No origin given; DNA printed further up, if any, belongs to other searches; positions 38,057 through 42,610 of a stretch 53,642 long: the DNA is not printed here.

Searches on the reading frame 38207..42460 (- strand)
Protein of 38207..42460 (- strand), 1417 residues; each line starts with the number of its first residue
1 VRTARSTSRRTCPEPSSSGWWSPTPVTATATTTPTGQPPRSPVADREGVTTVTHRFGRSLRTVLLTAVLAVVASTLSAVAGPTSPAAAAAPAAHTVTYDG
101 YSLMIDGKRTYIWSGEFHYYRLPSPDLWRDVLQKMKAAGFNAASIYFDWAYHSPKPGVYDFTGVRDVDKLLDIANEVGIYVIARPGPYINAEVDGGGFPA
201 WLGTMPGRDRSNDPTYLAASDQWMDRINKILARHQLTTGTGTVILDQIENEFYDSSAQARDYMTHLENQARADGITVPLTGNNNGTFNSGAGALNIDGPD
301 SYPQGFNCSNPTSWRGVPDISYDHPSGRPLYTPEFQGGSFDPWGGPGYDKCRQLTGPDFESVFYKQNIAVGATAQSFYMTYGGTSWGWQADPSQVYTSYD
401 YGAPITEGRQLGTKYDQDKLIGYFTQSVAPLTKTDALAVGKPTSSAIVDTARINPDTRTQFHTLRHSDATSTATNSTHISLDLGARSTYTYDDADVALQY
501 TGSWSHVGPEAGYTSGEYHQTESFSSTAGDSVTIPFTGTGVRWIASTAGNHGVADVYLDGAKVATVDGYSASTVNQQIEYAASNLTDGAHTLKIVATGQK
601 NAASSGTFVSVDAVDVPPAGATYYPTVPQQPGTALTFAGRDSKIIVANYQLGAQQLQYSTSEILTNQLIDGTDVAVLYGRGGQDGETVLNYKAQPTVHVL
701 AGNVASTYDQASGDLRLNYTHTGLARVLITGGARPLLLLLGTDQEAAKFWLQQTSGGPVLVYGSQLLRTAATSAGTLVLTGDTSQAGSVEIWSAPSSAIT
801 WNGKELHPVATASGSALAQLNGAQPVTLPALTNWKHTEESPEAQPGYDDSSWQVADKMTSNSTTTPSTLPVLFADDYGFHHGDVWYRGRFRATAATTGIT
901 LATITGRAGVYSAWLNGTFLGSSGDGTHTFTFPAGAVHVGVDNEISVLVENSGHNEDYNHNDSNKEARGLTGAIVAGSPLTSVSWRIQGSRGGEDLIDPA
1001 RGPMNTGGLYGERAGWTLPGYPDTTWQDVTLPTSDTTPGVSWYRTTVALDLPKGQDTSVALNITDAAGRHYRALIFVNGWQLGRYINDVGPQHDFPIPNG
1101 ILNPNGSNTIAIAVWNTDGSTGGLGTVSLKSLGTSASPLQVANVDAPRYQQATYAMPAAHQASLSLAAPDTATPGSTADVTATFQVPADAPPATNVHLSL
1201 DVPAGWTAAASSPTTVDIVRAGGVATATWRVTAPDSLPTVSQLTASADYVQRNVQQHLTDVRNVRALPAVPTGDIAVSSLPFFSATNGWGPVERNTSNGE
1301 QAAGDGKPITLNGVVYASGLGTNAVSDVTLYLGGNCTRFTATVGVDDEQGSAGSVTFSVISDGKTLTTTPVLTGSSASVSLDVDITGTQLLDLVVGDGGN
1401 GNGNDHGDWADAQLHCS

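Call 10: search_protein_families(library=pfam, proteins=[window:38207-42460:-], max_evalue=0.001)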
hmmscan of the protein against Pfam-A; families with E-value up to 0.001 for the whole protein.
window:38207-42460:- (1417 aa): 8 families
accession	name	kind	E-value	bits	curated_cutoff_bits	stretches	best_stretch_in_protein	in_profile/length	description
PF01301.25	Glyco_hydro_35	-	1.2e-84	285.1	27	1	102-418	1-312/319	Glycosyl hydrolases family 35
PF13364.12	BetaGal_ABD2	-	1.9e-52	177.2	23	2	1010-1118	1-110/112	Beta-galactosidase second all-beta domain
PF08305.17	NPCBM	-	3.3e-50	170.1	23.9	1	1274-1414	2-136/137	NPCBM/NEW2 domain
PF10435.15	BetaGal_dom2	-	1.8e-30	106.5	25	1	626-749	62-180/180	Beta-galactosidase, domain 2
PF13363.11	BetaGal_dom3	-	3.1e-11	43.2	27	1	758-815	15-73/75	Beta-galactosidase, domain 3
PF21467.3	BetaGal_gal-bd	-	2.6e-09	37.5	27.3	1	1041-1108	2-62/62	Beta-galactosidase, galactose-binding domain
PF10633.15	NPCBM_assoc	-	4.5e-09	36.8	24.4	1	1172-1238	1-65/78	NPCBM-associated, NEW3 domain of alpha-galactosidase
PF02449.21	Glyco_hydro_42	-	5.8e-07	29.6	21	1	126-202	10-76/376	Beta-galactosidase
